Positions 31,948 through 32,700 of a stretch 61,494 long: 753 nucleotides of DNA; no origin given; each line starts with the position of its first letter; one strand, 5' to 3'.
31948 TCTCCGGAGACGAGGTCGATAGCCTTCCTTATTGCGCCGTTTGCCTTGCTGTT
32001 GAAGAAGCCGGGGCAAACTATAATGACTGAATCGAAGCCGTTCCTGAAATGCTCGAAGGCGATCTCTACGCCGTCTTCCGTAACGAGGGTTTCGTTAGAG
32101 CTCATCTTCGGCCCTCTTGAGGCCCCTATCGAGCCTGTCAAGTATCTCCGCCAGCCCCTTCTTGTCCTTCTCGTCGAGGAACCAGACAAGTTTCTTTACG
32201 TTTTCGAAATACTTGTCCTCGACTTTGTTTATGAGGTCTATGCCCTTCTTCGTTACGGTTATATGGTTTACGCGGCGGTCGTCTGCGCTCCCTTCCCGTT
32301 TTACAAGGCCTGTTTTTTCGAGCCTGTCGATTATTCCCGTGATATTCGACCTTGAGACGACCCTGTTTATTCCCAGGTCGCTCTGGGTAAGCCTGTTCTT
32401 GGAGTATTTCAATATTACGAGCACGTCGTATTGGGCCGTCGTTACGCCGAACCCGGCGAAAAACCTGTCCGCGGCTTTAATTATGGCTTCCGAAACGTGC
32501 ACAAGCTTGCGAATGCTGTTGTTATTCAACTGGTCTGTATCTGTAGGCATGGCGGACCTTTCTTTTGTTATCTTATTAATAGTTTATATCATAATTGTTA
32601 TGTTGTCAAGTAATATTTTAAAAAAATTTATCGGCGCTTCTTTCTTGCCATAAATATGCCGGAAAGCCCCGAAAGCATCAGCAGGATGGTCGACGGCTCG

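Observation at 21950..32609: MarR-headed seven-gene membrane-lipid operon ending in a BCR/HAD-type giant protein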

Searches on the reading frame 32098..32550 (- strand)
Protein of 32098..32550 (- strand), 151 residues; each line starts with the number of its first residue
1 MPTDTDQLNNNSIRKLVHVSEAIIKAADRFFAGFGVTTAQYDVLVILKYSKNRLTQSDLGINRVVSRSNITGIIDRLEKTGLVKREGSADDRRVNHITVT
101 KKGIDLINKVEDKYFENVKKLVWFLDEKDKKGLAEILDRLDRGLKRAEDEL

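Call 5: search_protein_families(library=pfam, proteins=[window:32098-32550:-], max_evalue=0.01)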
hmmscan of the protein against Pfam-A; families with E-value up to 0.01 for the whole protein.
window:32098-32550:- (151 aa): 4 families
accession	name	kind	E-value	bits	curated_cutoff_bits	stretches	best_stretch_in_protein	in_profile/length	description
PF01047.28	MarR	-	4.9e-13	49.2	24.6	1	37-94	2-58/59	MarR family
PF12802.13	MarR_2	-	2.6e-12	47.1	27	1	34-93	1-60/61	MarR family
PF13463.12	HTH_27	-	5.3e-08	33.4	22.2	1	37-103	2-68/68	Winged helix DNA-binding domain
PF22381.2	Staph_reg_Sar_Rot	-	8.3e-08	32.7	27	1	35-109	11-84/85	Transcriptional regulator SarA/Rot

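Call 6: search_protein_families(library=ncbifam, proteins=[window:32098-32550:-], max_evalue=0.01)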
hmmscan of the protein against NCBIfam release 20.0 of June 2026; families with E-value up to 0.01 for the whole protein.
window:32098-32550:- (151 aa): 18 families
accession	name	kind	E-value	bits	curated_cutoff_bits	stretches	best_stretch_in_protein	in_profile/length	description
NF008122.0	PRK10870.1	equivalog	8.1e-15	55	157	1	14-146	31-164/176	transcriptional repressor MprA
TIGR02337.1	HpaR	equivalog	6.3e-13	48.7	121.2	1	16-140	6-129/130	homoprotocatechuate degradation operon regulator HpaR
NF053777.1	Saro0803TransReg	equivalog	2.5e-11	43.4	200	1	22-140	21-138/140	Saro_0803 family transcriptional regulator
NF052638.1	TransRegOhrRVib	equivalog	4.9e-11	42.5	200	1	8-110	7-108/141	transcriptional regulator OhrR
NF041230.1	BagL_FevM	exception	1.7e-10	41.1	230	1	36-137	38-138/145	MarR family transcriptional regulator BagL/FevM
NF050133.1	TransRegFabT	equivalog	2.1e-09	37.8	200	1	52-143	42-133/138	fatty acid biosynthesis transcriptional regulator FabT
NF002926.0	PRK03573.1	equivalog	7.2e-09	35.7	120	1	32-145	25-138/144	transcriptional regulator SlyA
NF045593.1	bilirub_TF_BilQ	equivalog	8.2e-09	35.3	125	1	55-141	46-132/135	bilirubin utilization transcriptional regulator BilQ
NF038251.1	AdcR_fam_Zn_TF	equivalog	2e-06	28.1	175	1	34-113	32-109/143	zinc-dependent MarR family transcriptional regulator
NF047395.1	TransRegLtdR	equivalog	3.5e-06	26.8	250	1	43-142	55-156/166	transcriptional regulator LdtR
NF052438.1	TransRegRv0880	equivalog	8.5e-06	25.6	220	1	36-137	32-132/143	Rv0880 family HTH-type transcriptional regulator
NF008565.1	PRK11512.1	equivalog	2.4e-05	24.4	240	1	27-114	29-115/144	multiple antibiotic resistance transcriptional regulator MarR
NF053814.1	teico_TcaR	equivalog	9.9e-05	22.5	170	1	32-146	32-147/151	MarR family transcriptional regulator TcaR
TIGR04472.1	reg_rSAM_mob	hypoth_equivalog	0.0002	21.4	240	1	52-144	44-136/141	radical SAM mobile pair system MarR family transcriptional regulator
NF040939.2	trans_reg_lrs14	equivalog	0.00021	21.3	90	1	34-111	17-96/103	Lrs14 family HTH-type transcriptional regulator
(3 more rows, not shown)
